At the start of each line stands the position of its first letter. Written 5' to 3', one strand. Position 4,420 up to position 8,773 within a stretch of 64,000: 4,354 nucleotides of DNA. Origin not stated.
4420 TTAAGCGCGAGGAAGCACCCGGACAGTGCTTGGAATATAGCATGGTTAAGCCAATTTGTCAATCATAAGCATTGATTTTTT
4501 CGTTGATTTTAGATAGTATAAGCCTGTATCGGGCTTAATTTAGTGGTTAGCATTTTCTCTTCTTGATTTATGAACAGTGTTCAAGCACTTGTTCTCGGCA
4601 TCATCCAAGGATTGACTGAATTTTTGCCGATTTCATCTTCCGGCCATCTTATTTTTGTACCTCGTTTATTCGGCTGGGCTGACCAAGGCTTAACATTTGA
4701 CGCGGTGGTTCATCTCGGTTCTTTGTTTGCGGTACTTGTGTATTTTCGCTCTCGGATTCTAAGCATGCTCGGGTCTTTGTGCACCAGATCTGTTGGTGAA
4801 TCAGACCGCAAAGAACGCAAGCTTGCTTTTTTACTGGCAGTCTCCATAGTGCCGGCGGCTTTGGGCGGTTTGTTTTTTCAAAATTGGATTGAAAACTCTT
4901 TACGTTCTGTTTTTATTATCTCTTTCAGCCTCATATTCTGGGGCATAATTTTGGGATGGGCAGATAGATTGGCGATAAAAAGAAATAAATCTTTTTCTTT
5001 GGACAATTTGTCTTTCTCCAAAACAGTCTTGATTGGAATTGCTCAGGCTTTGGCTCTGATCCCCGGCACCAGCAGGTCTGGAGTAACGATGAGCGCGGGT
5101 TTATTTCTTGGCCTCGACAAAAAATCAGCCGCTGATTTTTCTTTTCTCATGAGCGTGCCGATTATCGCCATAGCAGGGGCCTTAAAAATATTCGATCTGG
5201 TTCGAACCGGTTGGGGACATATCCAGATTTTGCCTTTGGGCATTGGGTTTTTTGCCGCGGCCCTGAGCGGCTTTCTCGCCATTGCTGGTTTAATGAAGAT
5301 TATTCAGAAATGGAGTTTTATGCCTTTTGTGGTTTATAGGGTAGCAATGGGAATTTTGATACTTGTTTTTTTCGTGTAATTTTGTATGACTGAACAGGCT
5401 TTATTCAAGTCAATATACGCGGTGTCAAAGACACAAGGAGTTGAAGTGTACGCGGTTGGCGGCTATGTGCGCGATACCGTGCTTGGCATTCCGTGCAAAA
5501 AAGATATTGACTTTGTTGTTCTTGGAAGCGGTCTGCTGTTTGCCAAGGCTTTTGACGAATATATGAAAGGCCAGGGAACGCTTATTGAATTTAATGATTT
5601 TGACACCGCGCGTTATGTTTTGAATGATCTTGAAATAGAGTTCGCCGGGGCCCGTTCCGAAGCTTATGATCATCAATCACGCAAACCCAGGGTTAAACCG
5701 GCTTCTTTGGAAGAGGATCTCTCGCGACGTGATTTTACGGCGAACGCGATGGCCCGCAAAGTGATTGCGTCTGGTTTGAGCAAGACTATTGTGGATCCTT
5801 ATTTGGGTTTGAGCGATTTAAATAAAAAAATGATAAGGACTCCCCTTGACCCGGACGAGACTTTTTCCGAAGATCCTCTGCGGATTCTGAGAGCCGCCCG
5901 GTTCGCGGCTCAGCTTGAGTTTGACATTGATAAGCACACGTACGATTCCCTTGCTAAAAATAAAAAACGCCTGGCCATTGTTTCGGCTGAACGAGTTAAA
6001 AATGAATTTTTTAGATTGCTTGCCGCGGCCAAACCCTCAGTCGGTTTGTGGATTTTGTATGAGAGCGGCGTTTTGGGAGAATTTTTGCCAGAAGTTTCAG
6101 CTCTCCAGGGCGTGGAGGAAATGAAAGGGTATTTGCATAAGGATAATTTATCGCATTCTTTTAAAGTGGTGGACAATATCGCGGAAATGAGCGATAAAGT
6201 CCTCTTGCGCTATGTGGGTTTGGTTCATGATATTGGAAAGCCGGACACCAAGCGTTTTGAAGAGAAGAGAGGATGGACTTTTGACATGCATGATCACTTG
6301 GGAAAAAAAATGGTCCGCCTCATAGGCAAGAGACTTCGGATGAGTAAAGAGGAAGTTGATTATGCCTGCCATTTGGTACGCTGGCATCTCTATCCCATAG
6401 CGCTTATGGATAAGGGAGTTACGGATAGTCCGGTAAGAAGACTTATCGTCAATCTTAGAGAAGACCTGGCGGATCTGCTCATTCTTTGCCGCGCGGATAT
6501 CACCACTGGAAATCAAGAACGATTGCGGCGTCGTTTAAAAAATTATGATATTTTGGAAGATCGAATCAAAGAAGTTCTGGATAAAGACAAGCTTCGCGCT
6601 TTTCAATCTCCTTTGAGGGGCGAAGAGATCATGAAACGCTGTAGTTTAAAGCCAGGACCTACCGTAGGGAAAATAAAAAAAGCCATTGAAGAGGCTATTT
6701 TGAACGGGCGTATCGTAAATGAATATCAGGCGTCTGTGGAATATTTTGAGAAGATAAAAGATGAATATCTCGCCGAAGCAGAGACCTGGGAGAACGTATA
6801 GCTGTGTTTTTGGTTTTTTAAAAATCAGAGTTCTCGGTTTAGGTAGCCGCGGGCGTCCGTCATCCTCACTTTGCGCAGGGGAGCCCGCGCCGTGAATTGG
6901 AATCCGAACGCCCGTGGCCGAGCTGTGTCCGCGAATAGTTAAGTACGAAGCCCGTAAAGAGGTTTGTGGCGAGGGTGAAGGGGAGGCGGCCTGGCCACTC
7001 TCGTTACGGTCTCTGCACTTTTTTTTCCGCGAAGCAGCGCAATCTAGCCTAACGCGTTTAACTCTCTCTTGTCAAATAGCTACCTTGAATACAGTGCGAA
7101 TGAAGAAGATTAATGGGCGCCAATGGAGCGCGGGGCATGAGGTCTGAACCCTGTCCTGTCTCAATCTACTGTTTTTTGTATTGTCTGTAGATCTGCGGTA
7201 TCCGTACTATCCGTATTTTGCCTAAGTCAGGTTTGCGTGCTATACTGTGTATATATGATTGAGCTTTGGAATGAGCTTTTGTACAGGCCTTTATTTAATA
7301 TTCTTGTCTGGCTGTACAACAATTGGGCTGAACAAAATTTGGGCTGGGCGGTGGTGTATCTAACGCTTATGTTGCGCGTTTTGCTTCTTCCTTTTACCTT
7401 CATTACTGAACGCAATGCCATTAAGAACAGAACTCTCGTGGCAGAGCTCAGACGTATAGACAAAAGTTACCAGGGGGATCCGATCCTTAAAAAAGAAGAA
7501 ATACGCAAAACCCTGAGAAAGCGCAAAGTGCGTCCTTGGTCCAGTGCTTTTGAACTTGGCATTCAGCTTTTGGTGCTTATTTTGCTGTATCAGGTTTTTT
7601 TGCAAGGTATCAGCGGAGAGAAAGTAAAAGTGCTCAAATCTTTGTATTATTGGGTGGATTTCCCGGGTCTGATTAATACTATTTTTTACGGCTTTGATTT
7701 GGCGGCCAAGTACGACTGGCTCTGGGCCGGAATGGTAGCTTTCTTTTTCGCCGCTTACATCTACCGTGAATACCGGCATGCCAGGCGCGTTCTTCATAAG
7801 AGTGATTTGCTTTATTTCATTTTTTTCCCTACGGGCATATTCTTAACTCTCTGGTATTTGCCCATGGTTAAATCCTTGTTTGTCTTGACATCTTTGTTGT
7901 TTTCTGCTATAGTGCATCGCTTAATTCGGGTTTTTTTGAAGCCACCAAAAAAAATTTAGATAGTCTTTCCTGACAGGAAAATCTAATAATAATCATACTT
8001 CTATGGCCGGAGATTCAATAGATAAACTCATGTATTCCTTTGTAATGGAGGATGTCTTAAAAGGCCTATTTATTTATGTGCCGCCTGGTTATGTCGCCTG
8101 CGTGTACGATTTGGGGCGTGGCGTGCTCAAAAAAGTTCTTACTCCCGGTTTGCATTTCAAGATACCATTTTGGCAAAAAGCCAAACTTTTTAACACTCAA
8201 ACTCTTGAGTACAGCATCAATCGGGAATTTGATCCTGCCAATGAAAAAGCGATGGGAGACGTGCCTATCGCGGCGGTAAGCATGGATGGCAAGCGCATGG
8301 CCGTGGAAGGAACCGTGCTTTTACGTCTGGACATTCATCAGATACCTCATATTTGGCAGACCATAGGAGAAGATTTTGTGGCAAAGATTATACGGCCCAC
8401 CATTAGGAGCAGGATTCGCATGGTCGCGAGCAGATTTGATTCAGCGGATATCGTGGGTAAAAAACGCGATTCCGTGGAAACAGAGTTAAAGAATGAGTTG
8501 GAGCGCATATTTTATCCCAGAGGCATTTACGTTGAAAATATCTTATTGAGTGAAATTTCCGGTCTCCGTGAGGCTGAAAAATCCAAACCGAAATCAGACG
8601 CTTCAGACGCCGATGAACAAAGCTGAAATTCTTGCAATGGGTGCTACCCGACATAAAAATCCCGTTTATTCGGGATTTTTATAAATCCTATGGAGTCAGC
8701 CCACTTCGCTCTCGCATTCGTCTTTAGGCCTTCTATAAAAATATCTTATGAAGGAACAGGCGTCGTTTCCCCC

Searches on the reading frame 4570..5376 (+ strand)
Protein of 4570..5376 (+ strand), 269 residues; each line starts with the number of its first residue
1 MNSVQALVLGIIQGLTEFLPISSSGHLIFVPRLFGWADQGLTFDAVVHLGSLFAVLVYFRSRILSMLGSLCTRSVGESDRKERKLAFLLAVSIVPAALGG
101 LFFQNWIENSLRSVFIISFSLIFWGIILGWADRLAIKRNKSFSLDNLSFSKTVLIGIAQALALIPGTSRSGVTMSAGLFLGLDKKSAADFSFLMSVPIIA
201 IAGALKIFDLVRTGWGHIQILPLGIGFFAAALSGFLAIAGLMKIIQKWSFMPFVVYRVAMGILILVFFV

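Call 71: search_protein_families(library=pfam, proteins=[window:4570-5376:+], max_evalue=0.0001)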
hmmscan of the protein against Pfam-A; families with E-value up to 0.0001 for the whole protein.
window:4570-5376:+ (269 aa): 1 family
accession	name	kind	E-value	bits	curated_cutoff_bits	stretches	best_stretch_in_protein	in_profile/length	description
PF02673.24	BacA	-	1.9e-78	264.1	33.4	1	6-263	1-257/257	Bacitracin resistance protein BacA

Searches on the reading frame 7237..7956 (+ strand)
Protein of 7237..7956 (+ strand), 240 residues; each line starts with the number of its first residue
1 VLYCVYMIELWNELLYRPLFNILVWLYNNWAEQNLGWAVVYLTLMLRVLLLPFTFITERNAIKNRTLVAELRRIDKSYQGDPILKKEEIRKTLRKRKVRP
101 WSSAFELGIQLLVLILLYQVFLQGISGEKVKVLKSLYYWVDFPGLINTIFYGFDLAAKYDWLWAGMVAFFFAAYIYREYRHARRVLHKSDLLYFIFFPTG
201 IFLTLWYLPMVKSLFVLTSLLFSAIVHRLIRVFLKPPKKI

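Call 71: search_protein_families(library=pfam, proteins=[window:7237-7956:+], max_evalue=0.0001)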
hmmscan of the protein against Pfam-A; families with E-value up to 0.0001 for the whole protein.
window:7237-7956:+ (240 aa): 1 family
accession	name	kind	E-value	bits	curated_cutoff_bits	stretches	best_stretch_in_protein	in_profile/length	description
PF02096.25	60KD_IMP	-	1e-15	58.6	35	1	36-230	2-161/163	60Kd inner membrane protein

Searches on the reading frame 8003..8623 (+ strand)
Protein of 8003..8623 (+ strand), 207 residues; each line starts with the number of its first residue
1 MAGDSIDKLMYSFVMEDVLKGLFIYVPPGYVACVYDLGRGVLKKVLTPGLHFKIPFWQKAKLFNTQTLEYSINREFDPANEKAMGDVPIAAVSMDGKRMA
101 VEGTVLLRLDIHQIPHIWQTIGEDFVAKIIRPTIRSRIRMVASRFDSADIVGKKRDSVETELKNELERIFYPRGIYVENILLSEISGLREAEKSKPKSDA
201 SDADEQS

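Call 71: search_protein_families(library=pfam, proteins=[window:8003-8623:+], max_evalue=0.0001)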
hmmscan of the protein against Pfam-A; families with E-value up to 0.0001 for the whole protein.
window:8003-8623:+ (207 aa): 1 family
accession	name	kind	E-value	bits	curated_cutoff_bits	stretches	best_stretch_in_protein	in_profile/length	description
PF01145.31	Band_7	-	2.8e-23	83.3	23.6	1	26-185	3-145/176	SPFH domain / Band 7 family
